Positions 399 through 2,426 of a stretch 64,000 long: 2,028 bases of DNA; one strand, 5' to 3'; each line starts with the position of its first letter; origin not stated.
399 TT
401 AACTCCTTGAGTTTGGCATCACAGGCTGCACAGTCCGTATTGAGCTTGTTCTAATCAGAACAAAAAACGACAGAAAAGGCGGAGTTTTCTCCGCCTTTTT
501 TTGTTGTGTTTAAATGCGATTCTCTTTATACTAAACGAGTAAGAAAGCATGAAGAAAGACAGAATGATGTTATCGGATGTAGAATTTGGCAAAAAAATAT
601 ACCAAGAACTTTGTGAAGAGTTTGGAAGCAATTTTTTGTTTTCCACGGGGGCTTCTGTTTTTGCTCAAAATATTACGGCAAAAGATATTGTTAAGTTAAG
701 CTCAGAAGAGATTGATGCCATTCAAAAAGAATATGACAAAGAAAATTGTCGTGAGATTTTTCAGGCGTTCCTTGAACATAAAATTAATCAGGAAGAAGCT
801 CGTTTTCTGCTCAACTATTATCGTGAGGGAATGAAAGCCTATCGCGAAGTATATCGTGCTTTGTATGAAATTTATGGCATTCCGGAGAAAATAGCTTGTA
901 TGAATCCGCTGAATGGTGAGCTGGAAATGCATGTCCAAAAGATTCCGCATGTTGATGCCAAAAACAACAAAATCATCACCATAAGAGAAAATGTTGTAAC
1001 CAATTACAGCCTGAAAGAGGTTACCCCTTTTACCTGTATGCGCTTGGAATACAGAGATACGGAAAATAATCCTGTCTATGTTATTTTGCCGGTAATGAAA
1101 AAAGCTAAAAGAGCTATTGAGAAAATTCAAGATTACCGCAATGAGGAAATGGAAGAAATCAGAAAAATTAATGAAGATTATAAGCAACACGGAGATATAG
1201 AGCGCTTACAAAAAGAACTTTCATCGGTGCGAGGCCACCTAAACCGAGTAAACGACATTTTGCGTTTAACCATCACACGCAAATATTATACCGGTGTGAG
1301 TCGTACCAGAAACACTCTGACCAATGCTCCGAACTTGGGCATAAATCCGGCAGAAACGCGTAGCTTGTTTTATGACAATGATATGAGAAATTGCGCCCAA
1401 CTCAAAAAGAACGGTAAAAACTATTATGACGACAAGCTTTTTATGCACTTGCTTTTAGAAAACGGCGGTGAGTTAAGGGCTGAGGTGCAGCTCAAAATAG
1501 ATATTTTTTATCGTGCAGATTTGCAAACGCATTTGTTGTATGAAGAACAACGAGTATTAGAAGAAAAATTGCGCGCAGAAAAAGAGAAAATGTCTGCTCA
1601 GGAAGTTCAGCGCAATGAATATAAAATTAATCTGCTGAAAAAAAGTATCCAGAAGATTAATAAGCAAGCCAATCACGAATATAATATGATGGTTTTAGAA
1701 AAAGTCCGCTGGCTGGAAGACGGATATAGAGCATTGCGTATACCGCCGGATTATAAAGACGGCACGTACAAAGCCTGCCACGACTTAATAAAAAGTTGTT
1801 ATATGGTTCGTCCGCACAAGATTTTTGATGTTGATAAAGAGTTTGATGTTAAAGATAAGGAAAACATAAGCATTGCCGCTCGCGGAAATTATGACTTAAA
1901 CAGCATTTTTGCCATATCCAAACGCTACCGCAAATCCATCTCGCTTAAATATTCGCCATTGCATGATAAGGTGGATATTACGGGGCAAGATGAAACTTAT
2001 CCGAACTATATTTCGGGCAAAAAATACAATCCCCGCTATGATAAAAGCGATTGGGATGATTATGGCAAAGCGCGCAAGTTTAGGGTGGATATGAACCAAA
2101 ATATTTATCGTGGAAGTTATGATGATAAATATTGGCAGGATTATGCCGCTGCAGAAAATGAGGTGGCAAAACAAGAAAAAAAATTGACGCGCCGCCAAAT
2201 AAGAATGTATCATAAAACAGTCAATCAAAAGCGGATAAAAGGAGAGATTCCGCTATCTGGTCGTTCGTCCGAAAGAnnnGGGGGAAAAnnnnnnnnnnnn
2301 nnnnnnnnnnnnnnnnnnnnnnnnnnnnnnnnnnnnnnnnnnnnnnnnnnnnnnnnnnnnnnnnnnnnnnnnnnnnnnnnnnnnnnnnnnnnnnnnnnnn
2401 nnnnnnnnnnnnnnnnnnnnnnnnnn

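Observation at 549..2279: Orphan RelA/SpoT-like nucleotidyltransferase behind the flagellin gene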

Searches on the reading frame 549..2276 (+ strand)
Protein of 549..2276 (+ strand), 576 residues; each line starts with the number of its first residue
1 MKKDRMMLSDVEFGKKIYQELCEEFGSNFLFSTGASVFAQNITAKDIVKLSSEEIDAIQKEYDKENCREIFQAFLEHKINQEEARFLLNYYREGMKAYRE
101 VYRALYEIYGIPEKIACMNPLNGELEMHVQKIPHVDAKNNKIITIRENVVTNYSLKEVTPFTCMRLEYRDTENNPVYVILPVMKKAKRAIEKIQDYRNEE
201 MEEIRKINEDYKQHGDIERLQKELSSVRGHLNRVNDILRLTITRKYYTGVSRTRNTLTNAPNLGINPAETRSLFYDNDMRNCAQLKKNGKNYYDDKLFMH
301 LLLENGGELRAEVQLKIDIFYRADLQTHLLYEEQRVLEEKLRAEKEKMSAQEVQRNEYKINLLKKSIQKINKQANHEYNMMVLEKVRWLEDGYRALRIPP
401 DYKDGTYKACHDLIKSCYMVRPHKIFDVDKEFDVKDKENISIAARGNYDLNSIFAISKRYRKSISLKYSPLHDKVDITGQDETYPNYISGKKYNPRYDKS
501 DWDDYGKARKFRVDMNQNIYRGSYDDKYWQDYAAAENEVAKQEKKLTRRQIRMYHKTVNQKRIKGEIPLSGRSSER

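Call 4: search_protein_families(library=pfam, proteins=[window:549-2276:+], max_evalue=1)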
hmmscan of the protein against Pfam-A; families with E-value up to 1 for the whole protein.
window:549-2276:+ (576 aa): 3 families
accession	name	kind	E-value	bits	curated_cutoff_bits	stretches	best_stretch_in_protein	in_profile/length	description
PF17944.6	Arg_decarbox_C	-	0.004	18.1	23.3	1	61-98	9-48/51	Arginine decarboxylase C-terminal helical extension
PF16515.11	HIP1_clath_bdg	-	0.039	14.8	28.8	1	179-239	14-76/99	Clathrin-binding domain of Huntingtin-interacting protein 1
PF06133.16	Com_YlbF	-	0.059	14.3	23.9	1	185-242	43-104/105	Control of competence regulator ComK, YlbF/YmcA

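Call 5: search_protein_families(library=ncbifam, proteins=[window:549-2276:+], max_evalue=1)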
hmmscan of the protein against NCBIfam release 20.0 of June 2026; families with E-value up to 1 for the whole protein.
window:549-2276:+ (576 aa): 1 family
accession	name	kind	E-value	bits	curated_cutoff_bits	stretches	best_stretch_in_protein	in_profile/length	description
NF004285.1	PRK05696.1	equivalog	0.074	12.8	179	1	312-386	89-163/171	flagellar basal body-associated protein FliL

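Call 6: search_solved_structures(query=window:549-2276:+, max_evalue=10, show_alignments=2)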
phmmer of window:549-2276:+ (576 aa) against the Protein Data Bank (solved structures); distinct sequences matched with E-value up to 10: 1.
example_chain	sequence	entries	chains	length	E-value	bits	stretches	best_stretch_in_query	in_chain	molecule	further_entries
3zif_A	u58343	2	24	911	0.21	13.5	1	373-420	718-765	HEXON PROTEIN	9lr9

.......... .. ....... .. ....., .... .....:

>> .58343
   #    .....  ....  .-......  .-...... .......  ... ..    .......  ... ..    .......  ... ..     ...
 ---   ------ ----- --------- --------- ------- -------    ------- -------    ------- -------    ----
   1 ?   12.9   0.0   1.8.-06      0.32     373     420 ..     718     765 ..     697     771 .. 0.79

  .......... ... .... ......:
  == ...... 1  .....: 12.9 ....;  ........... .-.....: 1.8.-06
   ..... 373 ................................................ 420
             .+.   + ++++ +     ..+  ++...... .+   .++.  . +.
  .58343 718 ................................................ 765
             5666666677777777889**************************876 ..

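Call 7: search_protein_families(library=padloc, proteins=[window:549-2276:+], max_evalue=1)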
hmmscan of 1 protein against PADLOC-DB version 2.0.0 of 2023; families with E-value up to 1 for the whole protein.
window:549-2276:+ (576 aa): 0 families

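Call 8: find_homologous_proteins(query=window:549-2276:+, max_evalue=0.001)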
Query window:549-2276:+ (576 aa): 367 proteins with E <= 0.001 among 8000 candidates; the best 120 are listed.
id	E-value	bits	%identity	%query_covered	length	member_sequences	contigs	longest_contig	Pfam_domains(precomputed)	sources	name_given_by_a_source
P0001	0.0e+0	1294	100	100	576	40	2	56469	-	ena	-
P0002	0.0e+0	1058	81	99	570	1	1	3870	-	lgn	-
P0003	0.0e+0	1057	81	99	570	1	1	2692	-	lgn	-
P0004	0.0e+0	1057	81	99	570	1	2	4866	-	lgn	-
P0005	0.0e+0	1057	81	99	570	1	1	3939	-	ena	-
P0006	0.0e+0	1056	81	99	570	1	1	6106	-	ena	-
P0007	0.0e+0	1056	81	99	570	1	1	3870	-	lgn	-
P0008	0.0e+0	1056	81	99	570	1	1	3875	-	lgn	-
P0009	0.0e+0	1056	81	99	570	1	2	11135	-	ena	-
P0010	0.0e+0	1056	81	99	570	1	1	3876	-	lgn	-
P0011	0.0e+0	1056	81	99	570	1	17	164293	-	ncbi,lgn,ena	-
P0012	0.0e+0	1056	81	99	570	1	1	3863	-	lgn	-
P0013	0.0e+0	1056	81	99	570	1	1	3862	-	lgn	-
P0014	0.0e+0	1056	81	99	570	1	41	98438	-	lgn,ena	-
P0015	0.0e+0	1056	81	99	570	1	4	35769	-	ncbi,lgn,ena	-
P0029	0.0e+0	1055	81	99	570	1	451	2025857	-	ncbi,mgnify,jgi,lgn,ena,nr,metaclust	ncbi:unknown [Azospirillum sp. CAG:239]|mgnify:FL=1|jgi:hypothetical protein|nr:unknown [Azospirillu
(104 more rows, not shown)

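Call 15: find_encoding_contigs(protein=P0029, flank=8000, max_places=3)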
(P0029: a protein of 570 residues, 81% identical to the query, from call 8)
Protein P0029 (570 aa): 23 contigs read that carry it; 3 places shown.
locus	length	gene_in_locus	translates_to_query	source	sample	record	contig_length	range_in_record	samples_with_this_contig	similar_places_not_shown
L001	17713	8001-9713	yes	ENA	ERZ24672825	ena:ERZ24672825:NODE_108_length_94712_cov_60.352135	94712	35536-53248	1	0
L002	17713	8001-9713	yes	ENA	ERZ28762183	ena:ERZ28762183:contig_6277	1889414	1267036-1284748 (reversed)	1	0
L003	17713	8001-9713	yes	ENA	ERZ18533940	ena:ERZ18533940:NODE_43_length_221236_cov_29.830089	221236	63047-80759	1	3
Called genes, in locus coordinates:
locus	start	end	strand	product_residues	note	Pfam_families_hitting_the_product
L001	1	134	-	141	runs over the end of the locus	-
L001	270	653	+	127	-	PF07378:FlbT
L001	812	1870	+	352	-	PF00669:Flagellin_N, PF00700:Flagellin_C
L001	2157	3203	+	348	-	PF00669:Flagellin_N, PF00700:Flagellin_C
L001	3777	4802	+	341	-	PF00669:Flagellin_N, PF00700:Flagellin_C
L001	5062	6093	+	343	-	PF00669:Flagellin_N, PF00700:Flagellin_C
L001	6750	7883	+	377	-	PF00669:Flagellin_N, PF00700:Flagellin_C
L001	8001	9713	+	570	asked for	-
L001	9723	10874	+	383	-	PF08238:Sel1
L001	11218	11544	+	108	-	PF13560:HTH_31 (weak), PF12844:HTH_19 (weak), PF13443:HTH_26 (faint), PF01381:HTH_3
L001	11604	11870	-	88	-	PF13560:HTH_31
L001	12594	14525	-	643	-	PF02824:TGS, PF07973:tRNA_SAD, PF00587:tRNA-synt_2b, PF03129:HGTP_anticodon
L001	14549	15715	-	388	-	PF13439:Glyco_transf_4, PF13579:Glyco_trans_4_4, PF00534:Glycos_transf_1, PF13692:Glyco_trans_1_4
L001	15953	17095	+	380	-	PF25917:BSH_RND, PF25973:BSH_CzcB (weak), PF25876:HH_MFP_RND (weak), PF25944:Beta-barrel_RND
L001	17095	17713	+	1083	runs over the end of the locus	PF00873:ACR_tran, PF03176:MMPL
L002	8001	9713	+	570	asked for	-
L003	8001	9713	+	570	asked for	-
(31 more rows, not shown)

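Call 23: search_protein_representatives(protein=window:549-2276:+)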
Query: 576 residues. Proteins with E-value up to 0.001 (for the whole library): 41; up to 1e-10: 34; up to 1e-30: 14. The best 41 are listed.
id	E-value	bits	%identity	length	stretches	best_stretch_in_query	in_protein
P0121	2.5e-195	666.8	57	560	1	7-558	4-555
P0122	1.3e-134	466.4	47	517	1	40-540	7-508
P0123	1.1e-85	304.8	86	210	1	35-194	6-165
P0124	2.5e-85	303.7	75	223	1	7-197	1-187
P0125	3.9e-72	260.2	42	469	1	41-439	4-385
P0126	2.2e-55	204.9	40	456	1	37-437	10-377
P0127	2.5e-44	168.4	33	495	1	40-436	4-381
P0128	1.1e-39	153.0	35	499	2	266-440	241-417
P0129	4.8e-38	147.6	34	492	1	44-435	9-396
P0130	4.7e-34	134.5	32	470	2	151-429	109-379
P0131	1.2e-32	129.8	70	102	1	462-547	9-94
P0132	2.4e-31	125.5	32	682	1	40-434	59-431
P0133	5.2e-31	124.4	79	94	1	356-429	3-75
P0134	5.7e-31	124.3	31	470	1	48-423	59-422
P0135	5.4e-27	111.2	32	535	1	44-422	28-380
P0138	1.8e-23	99.6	36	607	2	150-445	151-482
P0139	2.4e-21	92.5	33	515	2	40-202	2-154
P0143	4.9e-19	84.9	34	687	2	193-384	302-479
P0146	3.0e-18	82.3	25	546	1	75-435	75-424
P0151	7.0e-14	67.9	30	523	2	41-216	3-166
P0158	2.0e-09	53.2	31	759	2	208-389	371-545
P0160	6.4e-05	38.3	28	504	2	45-208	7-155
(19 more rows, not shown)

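Call 26: search_solved_structures(query=A1, max_evalue=10, show_alignments=3)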
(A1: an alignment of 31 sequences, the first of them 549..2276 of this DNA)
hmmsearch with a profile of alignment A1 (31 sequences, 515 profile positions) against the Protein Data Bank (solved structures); distinct sequences matched with E-value up to 10: 5.
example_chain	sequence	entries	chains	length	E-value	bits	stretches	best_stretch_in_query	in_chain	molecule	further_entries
6fgk_A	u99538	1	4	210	0.0031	19.4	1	194-300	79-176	GTP pyrophosphokinase YwaC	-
8vx3_A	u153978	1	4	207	0.059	15.2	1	277-302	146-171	SaSAS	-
8qat_A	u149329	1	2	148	0.061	15.2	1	421-496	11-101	Protein Hook homolog 3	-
3l9d_A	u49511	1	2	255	0.45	12.3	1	194-296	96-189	Putative GTP pyrophosphokinase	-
7v93_A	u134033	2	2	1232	0.49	12.2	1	366-427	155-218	cas12c2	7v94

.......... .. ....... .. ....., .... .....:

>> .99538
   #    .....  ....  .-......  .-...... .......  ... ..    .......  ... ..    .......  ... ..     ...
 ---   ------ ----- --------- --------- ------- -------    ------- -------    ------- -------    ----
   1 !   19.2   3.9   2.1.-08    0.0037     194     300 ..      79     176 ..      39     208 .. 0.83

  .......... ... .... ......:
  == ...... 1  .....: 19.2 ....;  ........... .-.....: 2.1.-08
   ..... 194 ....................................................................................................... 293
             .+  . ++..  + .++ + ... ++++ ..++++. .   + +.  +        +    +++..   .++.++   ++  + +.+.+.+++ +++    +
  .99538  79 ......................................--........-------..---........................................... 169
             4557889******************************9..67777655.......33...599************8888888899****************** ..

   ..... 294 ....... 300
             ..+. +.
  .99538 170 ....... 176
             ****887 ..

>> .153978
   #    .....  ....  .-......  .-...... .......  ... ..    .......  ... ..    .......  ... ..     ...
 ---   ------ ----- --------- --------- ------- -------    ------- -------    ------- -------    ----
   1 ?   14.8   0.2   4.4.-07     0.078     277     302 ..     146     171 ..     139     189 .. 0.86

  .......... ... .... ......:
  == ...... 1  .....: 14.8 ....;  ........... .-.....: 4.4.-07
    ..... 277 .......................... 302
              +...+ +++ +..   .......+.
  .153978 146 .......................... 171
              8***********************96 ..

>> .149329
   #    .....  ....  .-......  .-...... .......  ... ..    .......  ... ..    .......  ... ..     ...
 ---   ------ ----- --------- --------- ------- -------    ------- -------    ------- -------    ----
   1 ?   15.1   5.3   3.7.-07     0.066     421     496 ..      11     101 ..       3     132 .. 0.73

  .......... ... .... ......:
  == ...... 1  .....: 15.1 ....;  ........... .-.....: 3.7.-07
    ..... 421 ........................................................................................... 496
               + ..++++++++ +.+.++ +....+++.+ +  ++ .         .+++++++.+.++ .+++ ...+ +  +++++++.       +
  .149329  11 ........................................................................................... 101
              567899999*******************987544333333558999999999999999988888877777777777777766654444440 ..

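Call 27: search_protein_families(library=pfam, alignment_id=A1, max_evalue=0.1)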
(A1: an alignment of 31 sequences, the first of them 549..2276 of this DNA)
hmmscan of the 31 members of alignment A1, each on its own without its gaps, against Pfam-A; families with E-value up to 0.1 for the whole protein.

A. member 1, window:549-2276:+ (576 aa): 3 families
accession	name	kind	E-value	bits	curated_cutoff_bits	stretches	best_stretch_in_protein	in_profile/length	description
PF17944.6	Arg_decarbox_C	-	0.004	18.1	23.3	1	61-98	9-48/51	Arginine decarboxylase C-terminal helical extension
PF16515.11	HIP1_clath_bdg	-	0.039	14.8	28.8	1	179-239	14-76/99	Clathrin-binding domain of Huntingtin-interacting protein 1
PF06133.16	Com_YlbF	-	0.059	14.3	23.9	1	185-242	43-104/105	Control of competence regulator ComK, YlbF/YmcA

B. families by the number of members that match (of 31 scanned): 25 families
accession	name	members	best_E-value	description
PF05114.20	MbnB_TglH_ChrH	1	0.00033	RiPP precursor modification enzyme MbnB/TglH/ChrH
PF09820.16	AAA-ATPase_like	1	0.00073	Predicted AAA-ATPase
PF10123.14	Mu-like_Pro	1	0.0033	Mu-like prophage I protein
PF17144.9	Ribosomal_L5e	1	0.0033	Ribosomal large subunit proteins 60S L5, and 50S L18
PF17944.6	Arg_decarbox_C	1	0.004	Arginine decarboxylase C-terminal helical extension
PF21760.3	SecD_1st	1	0.013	Protein translocase subunit SecDF, P1 domain, N-terminal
PF11348.13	DUF3150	1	0.014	Protein of unknown function (DUF3150)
PF23349.2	BBS7_hp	1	0.014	BBS7 hairpin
PF18628.8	P2_N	1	0.019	Viral coat protein P2 N-terminal domain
PF16078.10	2-oxogl_dehyd_N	1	0.021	2-oxoglutarate dehydrogenase N-terminus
PF04574.18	DUF592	1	0.026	Protein of unknown function (DUF592)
PF25802.1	WWC1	1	0.026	WWC1-like, helical hairpin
PF13256.11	DUF4047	1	0.027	Domain of unknown function (DUF4047)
PF23202.1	PAH_ZNF598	1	0.03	ZNF598 PAH domain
PF23461.1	ZMYND11_CC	1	0.032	ZMYND11 protein coiled-coil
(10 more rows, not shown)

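Call 30: find_encoding_contigs(protein=P0125, flank=6000, max_places=2)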
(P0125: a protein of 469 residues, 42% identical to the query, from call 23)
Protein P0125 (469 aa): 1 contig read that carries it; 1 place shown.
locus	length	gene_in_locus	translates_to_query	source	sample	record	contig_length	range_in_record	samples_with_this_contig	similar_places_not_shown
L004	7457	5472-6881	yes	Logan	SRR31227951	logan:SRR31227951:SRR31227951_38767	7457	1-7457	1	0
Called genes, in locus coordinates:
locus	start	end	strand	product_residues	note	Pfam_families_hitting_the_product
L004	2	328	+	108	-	?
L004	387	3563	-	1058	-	PF00873:ACR_tran, PF03176:MMPL, PF02355:SecD_SecF_C (faint)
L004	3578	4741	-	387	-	PF25917:BSH_RND, PF25878:HH_AAEA_pHBA (weak), PF25876:HH_MFP_RND, PF25944:Beta-barrel_RND, PF25954:Beta-barrel_RND_2, PF25967:RND-MFP_C, PF25989:YknX_C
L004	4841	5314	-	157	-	PF04073:tRNA_edit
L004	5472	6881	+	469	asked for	-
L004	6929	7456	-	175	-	?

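Call 31: find_encoding_contigs(protein=P0130, flank=6000, max_places=2)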
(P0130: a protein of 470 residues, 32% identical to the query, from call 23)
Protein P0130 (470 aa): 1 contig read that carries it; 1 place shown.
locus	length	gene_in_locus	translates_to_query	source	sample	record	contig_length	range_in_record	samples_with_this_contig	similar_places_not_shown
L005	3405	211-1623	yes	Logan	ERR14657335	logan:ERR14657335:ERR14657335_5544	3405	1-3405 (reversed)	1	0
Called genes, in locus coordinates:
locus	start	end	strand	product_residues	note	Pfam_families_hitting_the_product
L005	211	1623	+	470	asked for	-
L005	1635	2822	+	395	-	PF08238:Sel1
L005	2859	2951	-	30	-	-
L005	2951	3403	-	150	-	?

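Call 32: find_encoding_contigs(protein=P0138, flank=6000, max_places=2)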
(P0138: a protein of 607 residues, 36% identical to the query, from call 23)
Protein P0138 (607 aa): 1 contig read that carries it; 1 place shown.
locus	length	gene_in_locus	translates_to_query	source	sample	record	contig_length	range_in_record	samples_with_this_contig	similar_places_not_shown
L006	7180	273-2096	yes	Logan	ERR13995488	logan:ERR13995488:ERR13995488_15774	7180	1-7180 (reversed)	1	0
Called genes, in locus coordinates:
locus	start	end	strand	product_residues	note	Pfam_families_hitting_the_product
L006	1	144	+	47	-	?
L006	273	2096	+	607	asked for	-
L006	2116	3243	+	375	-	PF08238:Sel1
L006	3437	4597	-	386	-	PF00155:Aminotran_1_2, PF01041:DegT_DnrJ_EryC1, PF01212:Beta_elim_lyase (weak)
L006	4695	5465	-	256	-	PF00149:Metallophos, PF12850:Metallophos_2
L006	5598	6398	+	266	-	PF04333:MlaA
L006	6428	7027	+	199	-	PF05494:MlaC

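Call 34: find_encoding_contigs(protein=P0143, flank=6000, max_places=2)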
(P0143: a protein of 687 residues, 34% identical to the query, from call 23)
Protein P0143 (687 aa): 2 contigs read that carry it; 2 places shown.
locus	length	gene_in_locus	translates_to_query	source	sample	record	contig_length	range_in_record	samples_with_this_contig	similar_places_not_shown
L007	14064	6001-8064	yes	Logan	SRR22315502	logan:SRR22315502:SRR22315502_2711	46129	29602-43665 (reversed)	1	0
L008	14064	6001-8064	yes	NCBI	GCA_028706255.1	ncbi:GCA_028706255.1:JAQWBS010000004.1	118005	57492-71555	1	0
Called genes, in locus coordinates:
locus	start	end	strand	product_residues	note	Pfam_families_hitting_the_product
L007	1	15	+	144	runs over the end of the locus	-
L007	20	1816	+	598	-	PF02463:SMC_N (faint), PF13175:AAA_15 (faint), PF13476:AAA_23 (faint), PF13555:AAA_29 (faint), PF00005:ABC_tran, PF13191:AAA_16 (faint), PF00005:ABC_tran, PF16326:ABC_tran_CTD, +2 more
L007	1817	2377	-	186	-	-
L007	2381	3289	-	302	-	PF13419:HAD_2 (faint), PF13344:Hydrolase_6 (weak), PF00702:Hydrolase (weak), PF13242:Hydrolase_like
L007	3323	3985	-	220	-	PF00899:ThiF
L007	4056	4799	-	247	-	PF01026:TatD_DNase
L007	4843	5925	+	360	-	PF01168:Ala_racemase_N, PF00842:Ala_racemase_C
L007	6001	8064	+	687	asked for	-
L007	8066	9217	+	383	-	-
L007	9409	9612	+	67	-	PF00313:CSD, PF08206:OB_RNB (weak)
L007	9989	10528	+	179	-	-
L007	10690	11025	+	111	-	-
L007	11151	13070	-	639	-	PF02824:TGS (weak), PF07973:tRNA_SAD, PF00587:tRNA-synt_2b, PF03129:HGTP_anticodon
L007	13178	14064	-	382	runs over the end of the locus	PF13439:Glyco_transf_4, PF13477:Glyco_trans_4_2 (weak), PF13579:Glyco_trans_4_4, PF00534:Glycos_transf_1, PF13692:Glyco_trans_1_4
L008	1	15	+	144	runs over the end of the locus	-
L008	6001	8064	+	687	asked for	-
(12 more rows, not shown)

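Call 35: find_encoding_contigs(protein=P0139, flank=6000, max_places=2)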
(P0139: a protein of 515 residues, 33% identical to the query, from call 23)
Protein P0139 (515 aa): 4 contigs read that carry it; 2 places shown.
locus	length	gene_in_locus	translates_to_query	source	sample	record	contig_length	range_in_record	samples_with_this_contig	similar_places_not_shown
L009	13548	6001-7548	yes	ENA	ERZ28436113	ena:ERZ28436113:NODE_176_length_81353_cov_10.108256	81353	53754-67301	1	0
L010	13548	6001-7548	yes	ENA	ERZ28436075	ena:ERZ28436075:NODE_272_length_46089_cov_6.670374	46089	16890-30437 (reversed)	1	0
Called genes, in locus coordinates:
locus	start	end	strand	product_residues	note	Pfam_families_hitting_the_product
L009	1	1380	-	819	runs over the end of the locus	PF22019:GlgB_N, PF02922:CBM_48, PF00128:Alpha-amylase (weak), PF02806:Alpha-amylase_C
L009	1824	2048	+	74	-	PF11154:DUF2934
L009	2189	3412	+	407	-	PF07690:MFS_1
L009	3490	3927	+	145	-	PF01957:NfeD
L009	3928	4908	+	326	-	PF01145:Band_7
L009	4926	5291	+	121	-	-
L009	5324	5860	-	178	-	PF00719:Pyrophosphatase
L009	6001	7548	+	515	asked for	-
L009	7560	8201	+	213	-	PF00702:Hydrolase, PF13419:HAD_2 (weak)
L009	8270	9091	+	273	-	-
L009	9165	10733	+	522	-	PF13231:PMT_2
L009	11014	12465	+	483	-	PF00535:Glycos_transf_2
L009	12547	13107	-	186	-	-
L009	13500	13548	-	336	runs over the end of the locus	PF01193:RNA_pol_L, PF01000:RNA_pol_A_bac, PF03118:RNA_pol_A_CTD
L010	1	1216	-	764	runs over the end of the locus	PF22019:GlgB_N, PF02922:CBM_48, PF00128:Alpha-amylase (weak), PF02806:Alpha-amylase_C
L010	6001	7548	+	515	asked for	-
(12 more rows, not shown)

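Call 36: find_encoding_contigs(protein=P0135, flank=6000, max_places=2)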
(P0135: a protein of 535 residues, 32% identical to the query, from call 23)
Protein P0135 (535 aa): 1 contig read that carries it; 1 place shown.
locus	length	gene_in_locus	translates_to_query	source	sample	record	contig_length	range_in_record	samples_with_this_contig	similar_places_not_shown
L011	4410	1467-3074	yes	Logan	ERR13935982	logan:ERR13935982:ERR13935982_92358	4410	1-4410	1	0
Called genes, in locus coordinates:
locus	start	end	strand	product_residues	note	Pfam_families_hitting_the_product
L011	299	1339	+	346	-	PF00669:Flagellin_N, PF00700:Flagellin_C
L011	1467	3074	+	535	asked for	-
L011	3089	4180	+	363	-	PF08238:Sel1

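Call 37: predict_structure(alignment_id=A1)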
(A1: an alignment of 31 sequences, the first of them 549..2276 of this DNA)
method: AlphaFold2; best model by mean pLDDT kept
length: 576 residues; sequences in the alignment: 31
mean_pLDDT: 84.6   pTM: 0.77
mean pLDDT of the five models: 84.6, 83.4, 83.4, 82.5, 82.0
residues with pLDDT >= 90: 367; 70-90: 108; 50-70: 48; < 50: 53
segments of 3 or more residues with pLDDT < 50: 1-4, 472-509, 567-576
pLDDT, mean of each block of 10 residues (from residue 1): 62 95 93 82 89 95 96 96 95 94 92 95 92 92 93 94 95 93 95 94 93 90 90 94 97 95 90 90 85 94 89 97 94 92 91 94 94 96 95 90 92 94 81 94 94 95 83 41 34 42 45 54 68 69 60 67 54 37
secondary structure, 60 per line:
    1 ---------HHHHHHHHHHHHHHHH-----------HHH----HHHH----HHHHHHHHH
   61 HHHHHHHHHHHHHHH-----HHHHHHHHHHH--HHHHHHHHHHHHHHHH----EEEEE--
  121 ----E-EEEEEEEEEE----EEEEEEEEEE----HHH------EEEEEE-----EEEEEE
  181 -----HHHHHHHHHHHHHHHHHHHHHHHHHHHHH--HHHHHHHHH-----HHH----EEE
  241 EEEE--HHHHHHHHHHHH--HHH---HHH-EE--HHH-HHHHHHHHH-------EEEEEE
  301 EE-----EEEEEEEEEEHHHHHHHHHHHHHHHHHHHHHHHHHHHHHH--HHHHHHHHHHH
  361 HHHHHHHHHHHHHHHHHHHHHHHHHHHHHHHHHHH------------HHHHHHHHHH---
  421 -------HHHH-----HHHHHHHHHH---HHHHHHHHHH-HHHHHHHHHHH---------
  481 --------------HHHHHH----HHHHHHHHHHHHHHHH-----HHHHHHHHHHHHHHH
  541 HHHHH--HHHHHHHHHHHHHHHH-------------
elements in order: H10-25 H44-47 H52-75 H81-91 H94-109 E114-118 E127-136 E141-150 E164-169 E175-180 H186-214 H217-225 E238-244 H247-258 H279-287 E295-302 E308-317 H318-347 H350-395 H408-417 H428-431 H437-446 H450-459 H461-471 H495-500 H505-520 H526-545 H548-563
